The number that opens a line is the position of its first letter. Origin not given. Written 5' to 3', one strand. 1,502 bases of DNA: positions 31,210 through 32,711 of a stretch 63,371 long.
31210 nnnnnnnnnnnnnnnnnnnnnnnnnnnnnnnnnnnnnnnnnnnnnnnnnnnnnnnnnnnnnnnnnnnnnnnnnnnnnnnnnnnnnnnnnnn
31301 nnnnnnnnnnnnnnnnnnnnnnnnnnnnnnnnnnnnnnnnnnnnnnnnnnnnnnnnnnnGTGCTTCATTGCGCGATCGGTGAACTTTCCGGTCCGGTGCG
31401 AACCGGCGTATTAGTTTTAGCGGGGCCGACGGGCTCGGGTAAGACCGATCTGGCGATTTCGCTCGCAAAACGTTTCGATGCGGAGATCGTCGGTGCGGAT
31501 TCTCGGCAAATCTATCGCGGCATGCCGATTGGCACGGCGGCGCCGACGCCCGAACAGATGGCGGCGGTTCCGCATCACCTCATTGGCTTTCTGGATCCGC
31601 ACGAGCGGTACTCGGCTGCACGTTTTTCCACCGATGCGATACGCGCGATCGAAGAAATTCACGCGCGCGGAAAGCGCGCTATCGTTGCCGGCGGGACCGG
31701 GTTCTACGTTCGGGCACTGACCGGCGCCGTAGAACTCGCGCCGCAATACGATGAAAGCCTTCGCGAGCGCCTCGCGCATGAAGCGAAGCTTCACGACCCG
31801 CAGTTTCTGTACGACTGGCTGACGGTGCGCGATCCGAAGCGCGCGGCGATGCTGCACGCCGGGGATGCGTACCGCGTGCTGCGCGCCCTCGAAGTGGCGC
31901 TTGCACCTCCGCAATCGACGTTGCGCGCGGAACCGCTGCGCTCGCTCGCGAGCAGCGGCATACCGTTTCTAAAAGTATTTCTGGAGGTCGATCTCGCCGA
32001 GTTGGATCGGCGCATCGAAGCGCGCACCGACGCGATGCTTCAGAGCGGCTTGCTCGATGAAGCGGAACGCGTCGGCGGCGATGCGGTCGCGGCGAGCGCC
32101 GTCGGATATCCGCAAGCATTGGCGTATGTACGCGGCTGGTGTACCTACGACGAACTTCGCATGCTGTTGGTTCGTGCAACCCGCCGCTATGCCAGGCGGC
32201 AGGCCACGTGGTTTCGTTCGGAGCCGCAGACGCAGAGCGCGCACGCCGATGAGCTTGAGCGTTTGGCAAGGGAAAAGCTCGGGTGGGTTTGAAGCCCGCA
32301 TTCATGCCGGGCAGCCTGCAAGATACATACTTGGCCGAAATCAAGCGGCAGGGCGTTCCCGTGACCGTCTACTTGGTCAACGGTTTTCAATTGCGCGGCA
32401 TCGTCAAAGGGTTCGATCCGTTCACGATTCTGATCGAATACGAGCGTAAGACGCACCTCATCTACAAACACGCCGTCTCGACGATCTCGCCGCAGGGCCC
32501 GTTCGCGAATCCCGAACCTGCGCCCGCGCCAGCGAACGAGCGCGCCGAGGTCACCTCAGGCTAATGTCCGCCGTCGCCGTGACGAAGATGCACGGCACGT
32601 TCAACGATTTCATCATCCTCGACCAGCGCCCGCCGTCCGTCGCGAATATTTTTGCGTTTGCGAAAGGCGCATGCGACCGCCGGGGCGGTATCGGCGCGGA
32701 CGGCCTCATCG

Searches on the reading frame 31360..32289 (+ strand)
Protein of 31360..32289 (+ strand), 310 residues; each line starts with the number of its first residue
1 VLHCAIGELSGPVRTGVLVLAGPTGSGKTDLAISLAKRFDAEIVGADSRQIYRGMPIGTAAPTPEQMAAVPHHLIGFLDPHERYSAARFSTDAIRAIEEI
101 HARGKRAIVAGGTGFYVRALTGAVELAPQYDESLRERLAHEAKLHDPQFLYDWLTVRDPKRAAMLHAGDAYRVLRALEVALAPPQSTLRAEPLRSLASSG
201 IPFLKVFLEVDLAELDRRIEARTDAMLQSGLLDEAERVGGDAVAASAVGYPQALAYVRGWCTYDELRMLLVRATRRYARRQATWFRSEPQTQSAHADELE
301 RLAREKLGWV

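Call 60: search_protein_families(library=pfam, proteins=[window:31360-32289:+], max_evalue=0.001)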
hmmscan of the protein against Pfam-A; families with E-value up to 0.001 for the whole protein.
window:31360-32289:+ (310 aa): 3 families
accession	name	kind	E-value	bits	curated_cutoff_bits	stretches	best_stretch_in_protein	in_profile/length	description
PF01715.23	IPPT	-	1e-70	238.6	23.6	1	50-287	1-242/243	IPP transferase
PF13671.12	AAA_33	-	7.8e-08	33.2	27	1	17-131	1-96/143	AAA domain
PF01745.22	IPT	-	2.7e-06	27.4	20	1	17-68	3-54/233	Isopentenyl transferase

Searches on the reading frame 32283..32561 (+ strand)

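Call 60: search_protein_families(library=pfam, proteins=[window:32283-32561:+], max_evalue=0.001)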
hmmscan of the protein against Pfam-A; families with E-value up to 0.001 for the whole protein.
window:32283-32561:+ (93 aa): 2 families
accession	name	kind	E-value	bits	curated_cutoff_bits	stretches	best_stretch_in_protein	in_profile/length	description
PF17209.9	Hfq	-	1.4e-27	95.5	27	1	12-73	1-62/64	Hfq protein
PF01423.28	LSM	-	0.0004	20.5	23.4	1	21-47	5-31/66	LSM domain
